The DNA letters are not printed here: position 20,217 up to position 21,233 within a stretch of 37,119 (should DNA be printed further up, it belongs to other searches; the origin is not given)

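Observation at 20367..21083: CI repressor keeps the LexA-like S24 catalytic dyad but has Ala-Asn at the position of the Ala-Gly scissile bond. The phage also carries an Rha-type antirepressor.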

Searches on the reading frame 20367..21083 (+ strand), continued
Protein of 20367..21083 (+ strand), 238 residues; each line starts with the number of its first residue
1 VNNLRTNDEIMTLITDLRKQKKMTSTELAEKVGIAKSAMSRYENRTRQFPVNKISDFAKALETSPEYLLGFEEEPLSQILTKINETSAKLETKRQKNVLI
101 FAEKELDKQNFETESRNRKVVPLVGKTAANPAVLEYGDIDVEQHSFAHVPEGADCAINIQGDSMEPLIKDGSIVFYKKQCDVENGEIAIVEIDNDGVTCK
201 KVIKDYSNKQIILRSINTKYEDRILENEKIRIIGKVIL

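Call 38: search_protein_families(library=phrogs, proteins=[window:20367-21083:+], max_evalue=0.001)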
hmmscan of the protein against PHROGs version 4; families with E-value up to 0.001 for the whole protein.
window:20367-21083:+ (238 aa): 19 families
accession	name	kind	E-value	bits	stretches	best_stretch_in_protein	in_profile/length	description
phrog_4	-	transcription regulation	1.6e-43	150.2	1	9-237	132-333/400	transcriptional repressor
phrog_2967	-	transcription regulation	2.2e-18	67.6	1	9-111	10-111/225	transcriptional regulator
phrog_8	-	transcription regulation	5.4e-18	66.5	1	1-98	68-154/346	transcriptional regulator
phrog_6201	-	transcription regulation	3.8e-15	56.9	1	141-237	13-112/121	CI-like repressor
phrog_8558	-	unknown function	7.9e-13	49.7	1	155-237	21-105/114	-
phrog_3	-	transcription regulation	6.7e-11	43.6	1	6-107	85-174/430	transcriptional repressor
phrog_1373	-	transcription regulation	3.3e-09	37.9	1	12-96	66-146/166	transcriptional regulator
phrog_2439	-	transcription regulation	9.1e-09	35.6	1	13-100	11-99/367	transcriptional regulator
phrog_811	-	DNA, RNA and nucleotide metabolism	8.9e-08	32.8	1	157-237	51-129/140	UmuD-like protein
phrog_1994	-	DNA, RNA and nucleotide metabolism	1.8e-07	32.3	1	14-88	4-79/170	DNA binding protein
phrog_2328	-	transcription regulation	9.9e-07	29.6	1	16-97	22-110/128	transcriptional repressor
phrog_7241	-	transcription regulation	2.7e-06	28.4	1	13-68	65-120/122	transcriptional regulator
phrog_4583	-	transcription regulation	1.8e-05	25.6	1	4-74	5-75/81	transcriptional repressor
phrog_34939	-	unknown function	3.5e-05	24.5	1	13-75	13-76/280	-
phrog_5823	-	transcription regulation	3.5e-05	24.1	1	13-75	10-73/404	transcriptional regulator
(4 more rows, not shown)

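Call 41: search_dna_similar(query=P0029, collection=phages, mode=protein, max_rows=25)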
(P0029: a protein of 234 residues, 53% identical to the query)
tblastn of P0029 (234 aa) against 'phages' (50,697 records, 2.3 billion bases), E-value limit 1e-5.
Records with a match: 565; places in all: 565; records where one place covers at least 80% of the query: 405.
Best place of each record, by identity: 80-90% 1; 60-80% 2; <60% 562.
By first word of the organism name: Staphylococcus 244; Streptococcus 225; Lactobacillus 24; Enterococcus 13; Bacteriophage 12; Lacticaseibacillus 7; Lactococcus 7; Pseudomonas 5; Fusobacterium 5; Brochothrix 4; and 12 more.
By host as written in the record: Staphylococcus aureus 73; - 50; Staphylococcus pseudintermedius 12; Staphylococcus sp. 10; Lactobacillus rhamnosus 5; Streptococcus suis 5; Streptococcus pyogenes 5; Staphylococcus pseudintermedius E140 5; and 312 more.
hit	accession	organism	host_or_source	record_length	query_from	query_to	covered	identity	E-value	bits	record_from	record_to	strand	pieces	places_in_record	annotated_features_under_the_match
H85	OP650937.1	Hujiaoplasma phage zrk29-2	Tenericutes bacterium zrk29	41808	49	234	79%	81.7%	6e-92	300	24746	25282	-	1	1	record has no annotation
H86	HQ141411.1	Lactobacillus phage Sha1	Lactobacillus sp.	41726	1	234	100%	62.9%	3e-84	278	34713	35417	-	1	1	bifunctional S24 family peptidase/transcriptional regulator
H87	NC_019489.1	Lactobacillus phage Sha1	Lactobacillus sp.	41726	1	234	100%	62.9%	3e-84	278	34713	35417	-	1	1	transcriptional repressor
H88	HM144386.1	Brochothrix phage BL3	Brochothrix thermosphacta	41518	18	234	93%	46.9%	3e-55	195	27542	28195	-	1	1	gp32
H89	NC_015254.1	Brochothrix phage BL3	Brochothrix thermosphacta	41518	18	234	93%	46.9%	3e-55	195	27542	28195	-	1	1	transcriptional regulator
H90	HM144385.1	Brochothrix phage NF5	Brochothrix thermosphacta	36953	5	234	98%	43.8%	1e-51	185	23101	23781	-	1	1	gp28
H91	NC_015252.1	Brochothrix phage NF5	Brochothrix thermosphacta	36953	5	234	98%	43.8%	1e-51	185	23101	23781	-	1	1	transcriptional regulator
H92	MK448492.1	Streptococcus satellite phage Javan430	Streptococcus pseudopneumoniae 61-14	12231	2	233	99%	36.9%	2e-33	132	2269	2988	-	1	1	CI-like repressor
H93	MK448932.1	Streptococcus phage Javan42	Streptococcus agalactiae ES-PW-160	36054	2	233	99%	36.8%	1e-36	141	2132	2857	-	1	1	CI-like repressor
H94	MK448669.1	Streptococcus phage Javan11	Streptococcus agalactiae BSU248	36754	2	233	99%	36.8%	1e-36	141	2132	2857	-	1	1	CI-like repressor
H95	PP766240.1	Streptococcus phage phiGBSVK-F1_GBSInt11.2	Streptococcus agalactiae JN_AR_GBS66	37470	2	233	99%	36.8%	1e-36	141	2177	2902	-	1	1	CI-like repressor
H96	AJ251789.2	Lactobacillus phage A2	Lactobacillus casei ATCC 393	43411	2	234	100%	35.6%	5e-27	114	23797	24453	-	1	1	cI: CI like protein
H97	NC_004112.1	Lactobacillus phage A2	Lactobacillus casei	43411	2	234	100%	35.6%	5e-27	114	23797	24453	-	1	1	cI: transcriptional repressor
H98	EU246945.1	Lactobacillus phage Lrm1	Lactobacillus rhamnosus strain M1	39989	2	234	100%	35.2%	4e-27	114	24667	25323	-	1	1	CI-like repressor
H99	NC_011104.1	Lactobacillus phage Lrm1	Lactobacillus rhamnosus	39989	2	234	100%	35.2%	4e-27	114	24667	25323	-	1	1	transcriptional repressor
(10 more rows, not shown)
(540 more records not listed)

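Call 53: list_cluster_members(proteins=[P0009, P0015, P0017, P0019, P0037, P0038, P0032, P0022, P0027, P0002])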
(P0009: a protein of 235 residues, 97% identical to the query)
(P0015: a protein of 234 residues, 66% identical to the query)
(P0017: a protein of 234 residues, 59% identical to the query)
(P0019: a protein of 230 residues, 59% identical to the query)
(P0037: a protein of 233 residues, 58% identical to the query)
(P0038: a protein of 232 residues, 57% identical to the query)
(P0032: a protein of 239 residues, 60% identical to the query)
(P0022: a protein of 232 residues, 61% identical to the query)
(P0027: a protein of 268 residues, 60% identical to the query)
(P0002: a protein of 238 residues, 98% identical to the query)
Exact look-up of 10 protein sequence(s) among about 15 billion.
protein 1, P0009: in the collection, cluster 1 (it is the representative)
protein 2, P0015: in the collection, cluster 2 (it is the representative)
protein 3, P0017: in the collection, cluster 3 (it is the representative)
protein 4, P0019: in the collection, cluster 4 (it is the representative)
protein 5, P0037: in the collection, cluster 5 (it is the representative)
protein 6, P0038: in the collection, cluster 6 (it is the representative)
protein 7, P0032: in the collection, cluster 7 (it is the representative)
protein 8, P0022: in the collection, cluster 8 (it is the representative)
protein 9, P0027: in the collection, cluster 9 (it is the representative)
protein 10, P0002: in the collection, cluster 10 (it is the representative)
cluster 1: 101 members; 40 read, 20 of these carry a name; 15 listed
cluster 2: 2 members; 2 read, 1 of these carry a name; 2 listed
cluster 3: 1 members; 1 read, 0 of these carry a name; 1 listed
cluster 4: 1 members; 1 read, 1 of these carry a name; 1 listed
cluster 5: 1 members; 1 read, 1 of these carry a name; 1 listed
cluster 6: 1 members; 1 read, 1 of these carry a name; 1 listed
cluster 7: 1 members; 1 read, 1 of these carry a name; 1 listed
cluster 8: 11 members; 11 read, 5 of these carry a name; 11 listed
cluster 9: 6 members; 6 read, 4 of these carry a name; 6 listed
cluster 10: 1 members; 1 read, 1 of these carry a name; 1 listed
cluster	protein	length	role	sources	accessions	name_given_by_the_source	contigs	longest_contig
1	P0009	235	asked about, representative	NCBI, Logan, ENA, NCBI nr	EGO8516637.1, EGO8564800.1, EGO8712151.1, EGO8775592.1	SOS-response repressor and protease LexA [Enterococcus faecalis FL2] | XRE family transcriptional regulator [Enterococcus faecalis]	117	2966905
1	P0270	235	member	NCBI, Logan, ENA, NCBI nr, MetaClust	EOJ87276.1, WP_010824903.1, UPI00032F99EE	hypothetical protein WOC_00100 [Enterococcus faecalis EnGen0357] | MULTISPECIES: XRE family transcriptional regulator [Enterococcus] | status=active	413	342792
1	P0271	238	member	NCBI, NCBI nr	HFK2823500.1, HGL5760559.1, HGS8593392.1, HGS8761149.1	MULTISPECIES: XRE family transcriptional regulator [Enterococcus]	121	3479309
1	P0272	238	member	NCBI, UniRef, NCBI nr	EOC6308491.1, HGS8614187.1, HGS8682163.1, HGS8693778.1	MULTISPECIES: XRE family transcriptional regulator [Lactobacillales] | S24 family peptidase n=1 Tax=Enterococcus faecalis TaxID=1351 RepID=A0ABD7XND0_ENTFL | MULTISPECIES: S24 family peptidase [Lactobacillales]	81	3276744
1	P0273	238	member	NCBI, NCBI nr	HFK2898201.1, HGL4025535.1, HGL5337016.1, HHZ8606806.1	XRE family transcriptional regulator [Enterococcus faecalis] | S24 family peptidase [Enterococcus faecalis]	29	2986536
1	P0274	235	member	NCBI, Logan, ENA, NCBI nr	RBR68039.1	hypothetical protein EB42_01894 [Enterococcus faecalis]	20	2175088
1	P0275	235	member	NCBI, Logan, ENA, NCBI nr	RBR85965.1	hypothetical protein EB57_02544 [Enterococcus faecalis]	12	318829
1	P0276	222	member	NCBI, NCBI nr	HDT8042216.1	TPA: helix-turn-helix domain-containing protein, partial [Enterococcus faecalis] | helix-turn-helix domain-containing protein [Enterococcus faecalis]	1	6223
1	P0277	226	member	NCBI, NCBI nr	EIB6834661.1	helix-turn-helix domain-containing protein, partial [Enterococcus faecalis] | helix-turn-helix domain-containing protein [Enterococcus faecalis]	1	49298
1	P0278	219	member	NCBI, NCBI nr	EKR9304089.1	helix-turn-helix domain-containing protein, partial [Enterococcus faecalis] | helix-turn-helix domain-containing protein [Enterococcus faecalis]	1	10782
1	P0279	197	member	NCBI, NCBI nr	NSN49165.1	helix-turn-helix domain-containing protein, partial [Enterococcus faecalis] | helix-turn-helix domain-containing protein [Enterococcus faecalis]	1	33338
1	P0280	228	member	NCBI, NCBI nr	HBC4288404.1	TPA: helix-turn-helix domain-containing protein [Enterococcus faecalis] | helix-turn-helix domain-containing protein [Enterococcus faecalis]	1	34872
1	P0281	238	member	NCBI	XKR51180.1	XRE family transcriptional regulator [Enterococcus faecalis]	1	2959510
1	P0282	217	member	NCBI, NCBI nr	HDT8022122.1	TPA: helix-turn-helix domain-containing protein, partial [Enterococcus faecalis] | helix-turn-helix domain-containing protein [Enterococcus faecalis]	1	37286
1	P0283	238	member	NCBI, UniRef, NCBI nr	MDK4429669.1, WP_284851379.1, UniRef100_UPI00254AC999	helix-turn-helix domain-containing protein [Enterococcus faecalis] | S24 family peptidase n=1 Tax=Enterococcus faecalis TaxID=1351 RepID=UPI00254AC999 | S24 family peptidase [Enterococcus faecalis]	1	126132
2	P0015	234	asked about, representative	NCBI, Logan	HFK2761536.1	TPA: XRE family transcriptional regulator [Enterococcus faecalis]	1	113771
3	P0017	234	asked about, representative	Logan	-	-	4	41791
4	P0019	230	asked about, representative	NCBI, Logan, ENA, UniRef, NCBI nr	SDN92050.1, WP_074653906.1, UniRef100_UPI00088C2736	Phage repressor protein C, contains Cro/C1-type HTH and peptisase s24 domains ... | XRE family transcriptional regulator n=1 Tax=Enterococcus faecalis TaxID=1351 ... | XRE family transcriptional regulator [Enterococcus faecalis]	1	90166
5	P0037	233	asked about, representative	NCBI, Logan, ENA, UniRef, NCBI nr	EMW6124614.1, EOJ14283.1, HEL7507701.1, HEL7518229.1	TPA: LexA family transcriptional regulator [Enterococcus faecalis] | XRE family transcriptional regulator n=1 Tax=Enterococcus faecalis TaxID=1351 ... | XRE family transcriptional regulator [Enterococcus faecalis]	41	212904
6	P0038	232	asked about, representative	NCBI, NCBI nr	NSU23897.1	LexA family transcriptional regulator [Enterococcus faecalis]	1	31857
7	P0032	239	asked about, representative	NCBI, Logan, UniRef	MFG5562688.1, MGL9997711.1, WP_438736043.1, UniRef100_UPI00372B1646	XRE family transcriptional regulator [Enterococcus sp. DIV1444a] | XRE family transcriptional regulator n=1 Tax=Enterococcus sp. DIV1444a TaxID=2774679 ...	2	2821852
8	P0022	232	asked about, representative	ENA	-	-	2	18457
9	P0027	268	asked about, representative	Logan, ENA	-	-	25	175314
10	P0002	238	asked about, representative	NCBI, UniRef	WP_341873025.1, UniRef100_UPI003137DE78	S24 family peptidase [Enterococcus faecalis] | S24 family peptidase n=1 Tax=Enterococcus TaxID=1350 RepID=UPI003137DE78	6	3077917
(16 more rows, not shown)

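Call 60: predict_structure(alignment_id=A2)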
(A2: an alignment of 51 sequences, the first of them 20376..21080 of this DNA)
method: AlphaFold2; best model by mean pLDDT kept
length: 235 residues; sequences in the alignment: 51
mean_pLDDT: 80.8   pTM: 0.45
mean pLDDT of the five models: 80.8, 78.0, 77.4, 76.6, 74.4
residues with pLDDT >= 90: 38; 70-90: 155; 50-70: 30; < 50: 12
segments of 3 or more residues with pLDDT < 50: 126-136
pLDDT, mean of each block of 10 residues (from residue 1): 86 90 90 89 87 90 80 74 86 87 75 57 52 51 72 84 87 89 89 83 87 88 83 88
secondary structure, 60 per line:
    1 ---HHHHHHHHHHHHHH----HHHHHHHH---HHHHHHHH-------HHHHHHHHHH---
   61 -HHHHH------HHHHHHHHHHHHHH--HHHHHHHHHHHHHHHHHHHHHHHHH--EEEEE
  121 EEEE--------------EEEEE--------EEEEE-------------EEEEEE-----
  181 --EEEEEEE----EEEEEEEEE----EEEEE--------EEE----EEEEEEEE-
elements in order: H4-17 H22-29 H33-40 H48-57 H62-66 H73-86 H89-113 E116-124 E139-143 E152-156 E170-175 E183-189 E194-202 E207-211 E220-222 E227-234

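Call 65: fold_search(model_id=the predicted structure, library=pdb)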
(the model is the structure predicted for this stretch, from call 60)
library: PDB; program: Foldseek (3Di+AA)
matches with E <= 10: 1144; with E <= 0.001: 52
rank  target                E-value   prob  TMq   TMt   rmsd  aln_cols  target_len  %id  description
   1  3bdn_A                4.8e-09  1.00  0.39  0.39  11.6       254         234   18  Crystal Structure of the Lambda Repressor (released 2008-04-15)
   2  1jhe_A                5.7e-09  1.00  0.38  0.71   4.0       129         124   24  LEXA L89P Q92W E152A K156A MUTANT (released 2001-09-19)
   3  8trg_I                8.7e-09  1.00  0.39  0.48  16.6       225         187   18  Structure of full-length LexA bound to a RecA filament (released 2023-11-15)
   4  3jsp_A                1.2e-08  1.00  0.41  0.49  16.5       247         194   19  Classic Protein With a New Twist: crystal structure of a LexA repressor DNA complex (released 2010-08-18)
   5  7ocj_F                1.7e-08  1.00  0.41  0.70   3.5       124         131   22  Crystal structure of E.coli LexA in complex with nanobody NbSOS2(Nb14509) (released 2022-10-26)
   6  7b5g_C                1.9e-08  1.00  0.41  0.71   3.1       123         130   24  Crystal structure of E.coli LexA in complex with nanobody NbSOS3(Nb14527) (released 2022-09-14)
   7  7b5g_A                3.4e-08  1.00  0.42  0.71   3.5       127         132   23  Crystal structure of E.coli LexA in complex with nanobody NbSOS3(Nb14527) (released 2022-09-14)
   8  3jsp_B                3.8e-08  1.00  0.38  0.46  19.7       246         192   17  Classic Protein With a New Twist: crystal structure of a LexA repressor DNA complex (released 2010-08-18)
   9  8gms_A                4.1e-08  1.00  0.43  0.78   2.3       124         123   26  Structure of LexA in complex with RecA filament (released 2022-12-21)
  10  7b5g_G                4.6e-08  1.00  0.42  0.74   3.3       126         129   24  Crystal structure of E.coli LexA in complex with nanobody NbSOS3(Nb14527) (released 2022-09-14)
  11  7jvt_D                5.1e-08  1.00  0.35  0.40  16.4       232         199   12  Crystal structure of a lambda-186 hybrid repressor (released 2021-09-08)
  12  1jhf_A                5.4e-08  1.00  0.40  0.47   3.6       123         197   26  LEXA G85D MUTANT (released 2001-09-19)
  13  3jso_B                7.3e-08  1.00  0.40  0.49  18.5       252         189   19  Classic Protein With a New Twist: crystal structure of a LexA repressor DNA complex (released 2010-08-18)
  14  1jhh_B                7.8e-08  1.00  0.39  0.73   3.7       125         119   22  LEXA S119A MUTANT (released 2001-09-19)
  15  1jhh_A                8.2e-08  1.00  0.41  0.48   3.3       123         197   22  LEXA S119A MUTANT (released 2001-09-19)
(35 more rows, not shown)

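Call 71: search_protein_families(library=pfam, proteins=[L002:1744-2526:-, L003:1873-2583:-, L001:300-1088:-], max_evalue=0.001)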
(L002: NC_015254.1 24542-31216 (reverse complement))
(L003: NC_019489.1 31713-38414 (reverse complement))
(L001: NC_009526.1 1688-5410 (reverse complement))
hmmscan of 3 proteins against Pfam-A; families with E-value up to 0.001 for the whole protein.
L002:1744-2526:- (260 aa): 1 family
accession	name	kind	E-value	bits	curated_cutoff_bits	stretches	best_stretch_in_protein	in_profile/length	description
PF10543.14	ORF6N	-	4.9e-21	75.3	27.8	1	8-92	2-86/86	ORF6N domain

L003:1873-2583:- (236 aa): 2 families
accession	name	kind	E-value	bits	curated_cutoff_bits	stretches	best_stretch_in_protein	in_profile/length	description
PF09669.15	Phage_pRha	-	1.9e-30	105.7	29.9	1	14-100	1-91/91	Phage regulatory protein Rha (Phage_pRha)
PF03374.19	ANT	-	1.3e-29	103.2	25.3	1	122-225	2-107/108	Phage antirepressor protein KilAC domain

L001:300-1088:- (262 aa): 2 families
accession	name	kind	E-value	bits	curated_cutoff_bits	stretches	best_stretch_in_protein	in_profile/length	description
PF03374.19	ANT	-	1.9e-32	112.2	25.3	1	149-252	1-106/108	Phage antirepressor protein KilAC domain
PF02498.22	Bro-N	-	7.3e-24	84.6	25.6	1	14-107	2-96/96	BRO family, N-terminal domain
